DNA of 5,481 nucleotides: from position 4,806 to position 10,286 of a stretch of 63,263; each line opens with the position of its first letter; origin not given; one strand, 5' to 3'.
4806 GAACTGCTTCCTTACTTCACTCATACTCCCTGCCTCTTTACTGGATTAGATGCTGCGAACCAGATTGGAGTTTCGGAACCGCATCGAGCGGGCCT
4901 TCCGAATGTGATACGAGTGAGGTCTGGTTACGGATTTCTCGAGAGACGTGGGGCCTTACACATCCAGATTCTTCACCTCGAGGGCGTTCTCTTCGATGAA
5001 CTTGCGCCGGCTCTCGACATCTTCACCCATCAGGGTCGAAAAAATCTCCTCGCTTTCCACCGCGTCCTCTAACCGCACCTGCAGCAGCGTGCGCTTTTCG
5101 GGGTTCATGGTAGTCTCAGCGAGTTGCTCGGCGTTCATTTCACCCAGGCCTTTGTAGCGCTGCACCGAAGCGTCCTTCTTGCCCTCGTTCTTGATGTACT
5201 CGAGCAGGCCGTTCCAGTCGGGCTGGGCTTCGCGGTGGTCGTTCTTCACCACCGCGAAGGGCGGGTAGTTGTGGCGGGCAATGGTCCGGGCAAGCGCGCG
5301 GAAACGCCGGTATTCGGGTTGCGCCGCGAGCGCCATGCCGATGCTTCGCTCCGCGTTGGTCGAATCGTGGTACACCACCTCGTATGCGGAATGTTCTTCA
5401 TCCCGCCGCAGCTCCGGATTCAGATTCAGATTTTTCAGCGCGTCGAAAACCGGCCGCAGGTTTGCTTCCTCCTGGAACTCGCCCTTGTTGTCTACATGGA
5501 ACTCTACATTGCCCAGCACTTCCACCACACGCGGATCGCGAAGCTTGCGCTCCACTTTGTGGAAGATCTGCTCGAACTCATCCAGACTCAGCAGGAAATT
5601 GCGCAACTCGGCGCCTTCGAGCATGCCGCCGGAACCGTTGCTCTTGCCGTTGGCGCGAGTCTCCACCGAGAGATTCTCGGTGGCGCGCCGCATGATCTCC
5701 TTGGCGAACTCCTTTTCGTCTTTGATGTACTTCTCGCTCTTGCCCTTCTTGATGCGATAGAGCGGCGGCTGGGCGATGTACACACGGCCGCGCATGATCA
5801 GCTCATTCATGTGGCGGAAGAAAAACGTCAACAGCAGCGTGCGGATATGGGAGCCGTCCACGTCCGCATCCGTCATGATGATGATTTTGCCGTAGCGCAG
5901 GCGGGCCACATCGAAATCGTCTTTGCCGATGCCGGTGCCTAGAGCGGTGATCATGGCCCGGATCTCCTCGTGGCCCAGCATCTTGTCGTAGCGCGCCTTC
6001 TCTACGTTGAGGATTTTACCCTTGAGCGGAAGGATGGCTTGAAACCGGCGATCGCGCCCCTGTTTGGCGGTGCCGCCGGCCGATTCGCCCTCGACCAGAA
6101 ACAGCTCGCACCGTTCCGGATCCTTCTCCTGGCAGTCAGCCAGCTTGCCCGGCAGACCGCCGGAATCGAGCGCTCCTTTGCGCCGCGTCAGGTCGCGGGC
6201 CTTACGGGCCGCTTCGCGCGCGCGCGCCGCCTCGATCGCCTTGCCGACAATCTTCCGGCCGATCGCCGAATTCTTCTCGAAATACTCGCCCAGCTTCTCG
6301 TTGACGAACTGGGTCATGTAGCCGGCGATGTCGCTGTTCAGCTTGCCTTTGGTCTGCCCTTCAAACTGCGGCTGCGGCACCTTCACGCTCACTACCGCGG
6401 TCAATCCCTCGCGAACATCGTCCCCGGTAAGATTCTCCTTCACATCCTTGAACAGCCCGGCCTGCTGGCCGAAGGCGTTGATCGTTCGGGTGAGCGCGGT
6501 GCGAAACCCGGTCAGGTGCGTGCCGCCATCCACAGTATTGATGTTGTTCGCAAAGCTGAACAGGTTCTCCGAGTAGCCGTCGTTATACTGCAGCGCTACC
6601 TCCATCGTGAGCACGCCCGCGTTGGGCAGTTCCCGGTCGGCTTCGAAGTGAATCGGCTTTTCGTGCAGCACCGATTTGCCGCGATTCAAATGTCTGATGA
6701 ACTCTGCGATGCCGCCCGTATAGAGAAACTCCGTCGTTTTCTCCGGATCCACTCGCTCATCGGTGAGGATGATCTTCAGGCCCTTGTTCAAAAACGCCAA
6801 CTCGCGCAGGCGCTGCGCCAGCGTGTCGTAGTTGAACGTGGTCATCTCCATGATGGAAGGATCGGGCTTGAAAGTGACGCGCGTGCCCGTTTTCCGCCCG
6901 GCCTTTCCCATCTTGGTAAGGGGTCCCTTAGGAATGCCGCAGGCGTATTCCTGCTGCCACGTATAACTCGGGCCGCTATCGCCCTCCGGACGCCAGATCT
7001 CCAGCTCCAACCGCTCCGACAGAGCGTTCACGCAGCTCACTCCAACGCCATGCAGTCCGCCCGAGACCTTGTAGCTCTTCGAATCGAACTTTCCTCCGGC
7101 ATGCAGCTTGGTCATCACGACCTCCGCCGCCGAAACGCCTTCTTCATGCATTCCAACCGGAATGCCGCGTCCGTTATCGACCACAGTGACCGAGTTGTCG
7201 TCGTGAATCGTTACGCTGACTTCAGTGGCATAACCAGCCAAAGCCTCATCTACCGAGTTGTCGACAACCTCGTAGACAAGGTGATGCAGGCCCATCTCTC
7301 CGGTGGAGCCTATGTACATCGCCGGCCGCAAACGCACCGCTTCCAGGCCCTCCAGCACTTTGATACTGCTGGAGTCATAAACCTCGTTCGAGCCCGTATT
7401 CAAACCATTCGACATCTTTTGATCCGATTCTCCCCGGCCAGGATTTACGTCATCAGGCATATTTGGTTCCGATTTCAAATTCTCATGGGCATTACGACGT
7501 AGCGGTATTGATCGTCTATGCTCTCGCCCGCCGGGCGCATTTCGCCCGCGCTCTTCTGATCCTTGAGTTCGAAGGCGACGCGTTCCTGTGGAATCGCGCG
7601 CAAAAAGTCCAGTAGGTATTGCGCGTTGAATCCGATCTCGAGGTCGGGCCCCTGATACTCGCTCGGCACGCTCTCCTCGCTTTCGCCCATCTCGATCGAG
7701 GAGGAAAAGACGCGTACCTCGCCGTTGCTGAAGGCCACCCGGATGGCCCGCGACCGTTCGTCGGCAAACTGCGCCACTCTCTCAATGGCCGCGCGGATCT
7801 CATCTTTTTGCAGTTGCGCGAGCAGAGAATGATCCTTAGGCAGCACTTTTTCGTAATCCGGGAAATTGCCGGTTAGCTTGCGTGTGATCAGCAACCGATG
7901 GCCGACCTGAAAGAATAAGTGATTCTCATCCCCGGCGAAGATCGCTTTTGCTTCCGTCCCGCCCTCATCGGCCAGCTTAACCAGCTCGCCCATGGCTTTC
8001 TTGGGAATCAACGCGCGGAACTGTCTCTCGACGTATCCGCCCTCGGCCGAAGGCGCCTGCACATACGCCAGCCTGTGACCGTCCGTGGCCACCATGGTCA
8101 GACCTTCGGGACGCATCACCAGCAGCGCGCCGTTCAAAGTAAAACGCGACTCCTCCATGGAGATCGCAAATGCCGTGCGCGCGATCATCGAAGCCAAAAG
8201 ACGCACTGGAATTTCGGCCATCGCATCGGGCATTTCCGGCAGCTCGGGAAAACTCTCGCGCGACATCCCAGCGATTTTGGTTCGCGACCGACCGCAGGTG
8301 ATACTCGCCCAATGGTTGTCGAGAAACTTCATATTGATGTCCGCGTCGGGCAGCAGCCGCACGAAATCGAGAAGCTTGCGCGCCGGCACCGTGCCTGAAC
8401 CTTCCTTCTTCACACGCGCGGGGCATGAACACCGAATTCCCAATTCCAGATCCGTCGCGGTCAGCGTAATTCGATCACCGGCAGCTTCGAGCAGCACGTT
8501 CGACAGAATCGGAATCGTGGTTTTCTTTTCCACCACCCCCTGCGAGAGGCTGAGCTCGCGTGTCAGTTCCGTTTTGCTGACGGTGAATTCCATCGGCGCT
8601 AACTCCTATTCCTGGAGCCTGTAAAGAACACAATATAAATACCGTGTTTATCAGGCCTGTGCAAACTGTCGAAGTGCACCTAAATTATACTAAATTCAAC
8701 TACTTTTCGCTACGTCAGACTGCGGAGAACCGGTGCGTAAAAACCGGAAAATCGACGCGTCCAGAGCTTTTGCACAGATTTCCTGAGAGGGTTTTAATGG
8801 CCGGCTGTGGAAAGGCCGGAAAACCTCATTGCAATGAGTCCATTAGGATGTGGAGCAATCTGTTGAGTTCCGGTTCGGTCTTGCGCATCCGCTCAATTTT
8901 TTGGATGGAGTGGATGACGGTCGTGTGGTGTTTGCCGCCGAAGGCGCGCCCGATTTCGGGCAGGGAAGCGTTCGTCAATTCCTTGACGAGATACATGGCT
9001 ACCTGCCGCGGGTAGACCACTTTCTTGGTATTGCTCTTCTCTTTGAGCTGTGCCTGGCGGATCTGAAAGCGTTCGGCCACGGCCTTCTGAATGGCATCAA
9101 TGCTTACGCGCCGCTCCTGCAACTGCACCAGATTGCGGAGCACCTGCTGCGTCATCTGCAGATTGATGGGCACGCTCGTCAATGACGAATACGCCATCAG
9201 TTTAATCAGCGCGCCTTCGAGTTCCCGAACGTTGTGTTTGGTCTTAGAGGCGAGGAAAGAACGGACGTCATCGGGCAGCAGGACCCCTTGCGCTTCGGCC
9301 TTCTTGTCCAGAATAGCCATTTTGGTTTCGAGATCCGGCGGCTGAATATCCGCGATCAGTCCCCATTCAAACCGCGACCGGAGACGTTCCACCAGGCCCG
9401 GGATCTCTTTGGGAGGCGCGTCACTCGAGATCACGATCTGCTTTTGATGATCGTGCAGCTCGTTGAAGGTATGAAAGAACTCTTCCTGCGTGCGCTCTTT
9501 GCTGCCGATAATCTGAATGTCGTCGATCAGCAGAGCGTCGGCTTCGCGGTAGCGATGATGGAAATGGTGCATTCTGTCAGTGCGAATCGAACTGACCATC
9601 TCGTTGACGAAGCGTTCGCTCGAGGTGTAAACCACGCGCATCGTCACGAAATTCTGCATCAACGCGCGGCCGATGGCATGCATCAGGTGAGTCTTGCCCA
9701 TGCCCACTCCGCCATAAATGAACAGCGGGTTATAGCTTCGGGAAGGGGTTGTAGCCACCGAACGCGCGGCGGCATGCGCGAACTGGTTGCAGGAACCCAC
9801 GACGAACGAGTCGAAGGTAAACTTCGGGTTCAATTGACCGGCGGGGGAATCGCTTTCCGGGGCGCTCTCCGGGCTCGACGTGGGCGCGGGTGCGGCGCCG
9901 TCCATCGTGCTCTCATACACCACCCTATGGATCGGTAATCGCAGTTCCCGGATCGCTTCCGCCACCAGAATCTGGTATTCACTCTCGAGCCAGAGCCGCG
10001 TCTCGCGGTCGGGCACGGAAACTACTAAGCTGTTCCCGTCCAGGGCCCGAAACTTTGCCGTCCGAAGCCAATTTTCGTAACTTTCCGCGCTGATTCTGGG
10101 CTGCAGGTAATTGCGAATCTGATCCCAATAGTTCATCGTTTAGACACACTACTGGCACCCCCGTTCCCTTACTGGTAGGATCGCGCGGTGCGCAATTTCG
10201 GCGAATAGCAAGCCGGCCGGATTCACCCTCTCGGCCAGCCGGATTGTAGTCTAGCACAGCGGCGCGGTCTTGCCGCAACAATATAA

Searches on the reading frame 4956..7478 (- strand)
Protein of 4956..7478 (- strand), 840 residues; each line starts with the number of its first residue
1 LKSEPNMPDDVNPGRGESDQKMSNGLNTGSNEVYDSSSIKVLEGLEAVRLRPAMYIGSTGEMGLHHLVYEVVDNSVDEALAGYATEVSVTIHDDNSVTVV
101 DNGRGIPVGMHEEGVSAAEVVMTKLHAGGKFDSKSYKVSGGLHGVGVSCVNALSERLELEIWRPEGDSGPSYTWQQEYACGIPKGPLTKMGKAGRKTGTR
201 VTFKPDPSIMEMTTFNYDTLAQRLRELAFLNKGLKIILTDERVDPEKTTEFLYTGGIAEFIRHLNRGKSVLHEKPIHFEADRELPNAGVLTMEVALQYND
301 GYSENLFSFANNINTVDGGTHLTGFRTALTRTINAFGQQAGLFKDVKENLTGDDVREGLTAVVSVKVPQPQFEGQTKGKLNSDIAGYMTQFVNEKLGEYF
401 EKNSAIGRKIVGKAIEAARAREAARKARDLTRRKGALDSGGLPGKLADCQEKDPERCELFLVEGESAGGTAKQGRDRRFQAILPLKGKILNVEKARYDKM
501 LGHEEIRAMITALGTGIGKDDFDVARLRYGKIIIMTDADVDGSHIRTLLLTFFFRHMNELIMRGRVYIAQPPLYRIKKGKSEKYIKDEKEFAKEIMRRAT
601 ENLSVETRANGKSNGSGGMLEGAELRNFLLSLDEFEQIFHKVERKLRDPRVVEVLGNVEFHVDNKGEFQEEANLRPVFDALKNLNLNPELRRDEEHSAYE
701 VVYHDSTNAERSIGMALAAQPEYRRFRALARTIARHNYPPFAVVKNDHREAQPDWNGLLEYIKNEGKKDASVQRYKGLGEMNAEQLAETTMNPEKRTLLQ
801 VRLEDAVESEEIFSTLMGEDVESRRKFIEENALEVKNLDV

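Call 8: search_protein_families(library=pfam, proteins=[window:4956-7478:-])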
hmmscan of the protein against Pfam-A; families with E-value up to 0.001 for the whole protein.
window:4956-7478:- (840 aa): 5 families
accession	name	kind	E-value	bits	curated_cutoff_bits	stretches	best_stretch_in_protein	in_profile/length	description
PF00204.31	DNA_gyraseB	-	2.4e-59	200.2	27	1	256-429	1-172/173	DNA gyrase B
PF00986.26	DNA_gyraseB_C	-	4e-30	104.2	29.8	1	768-829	2-63/63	DNA gyrase B subunit, carboxyl terminus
PF01751.28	Toprim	-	9.5e-19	67.8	23.1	1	458-570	1-95/96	Toprim domain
PF02518.31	HATPase_c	-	1.6e-18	67.6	26.4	1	61-206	3-108/111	Histidine kinase-, DNA gyrase B-, and HSP90-like ATPase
PF21249.2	GyrB_hook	-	2.2e-07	30.8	23.7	1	572-590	1-19/29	GyrB, hook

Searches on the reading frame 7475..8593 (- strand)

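Call 8: search_protein_families(library=pfam, proteins=[window:7475-8593:-])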
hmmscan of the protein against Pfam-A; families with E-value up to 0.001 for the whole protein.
window:7475-8593:- (372 aa): 3 families
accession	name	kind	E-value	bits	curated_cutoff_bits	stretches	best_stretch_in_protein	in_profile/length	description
PF00712.24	DNA_pol3_beta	-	9.1e-34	116.6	24.4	1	1-119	1-120/120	DNA polymerase III beta subunit, N-terminal domain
PF02768.20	DNA_pol3_beta_3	-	1.5e-25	89.8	27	1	249-371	2-121/121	DNA polymerase III beta subunit, C-terminal domain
PF02767.21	DNA_pol3_beta_2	-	2.1e-23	83.3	27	1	128-246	2-116/116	DNA polymerase III beta subunit, central domain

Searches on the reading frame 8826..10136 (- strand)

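Call 8: search_protein_families(library=pfam, proteins=[window:8826-10136:-])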
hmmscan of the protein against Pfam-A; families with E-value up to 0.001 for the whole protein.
window:8826-10136:- (436 aa): 8 families
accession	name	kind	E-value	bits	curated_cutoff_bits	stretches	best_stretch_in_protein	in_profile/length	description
PF00308.24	Bac_DnaA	-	4.5e-71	238.7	23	1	102-262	1-161/162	Bacterial DnaA ATPAse domain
PF08299.17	Bac_DnaA_C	-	6.6e-30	103.4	31.5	1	346-414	1-69/69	Bacterial dnaA protein helix-turn-helix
PF11638.13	DnaA_N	-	1e-08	35.2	24.6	1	2-63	2-64/65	DnaA N-terminal domain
PF00004.35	AAA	-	2.1e-07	31.9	21.2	1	139-256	2-123/131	ATPase family associated with various cellular activities (AAA)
PF01695.23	IstB_IS21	-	2.2e-07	31.1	24.1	1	138-239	95-193/238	IstB-like ATP binding protein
PF22688.2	Hda_lid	-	1.4e-05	25.4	27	1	270-315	2-47/65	Hda, lid domain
PF00910.28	RNA_helicase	-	0.00023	22.1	21.5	1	139-235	2-82/105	RNA helicase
PF01637.24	ATPase_2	-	0.00063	20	33.2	0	134-239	19-117/225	ATPase domain predominantly from Archaea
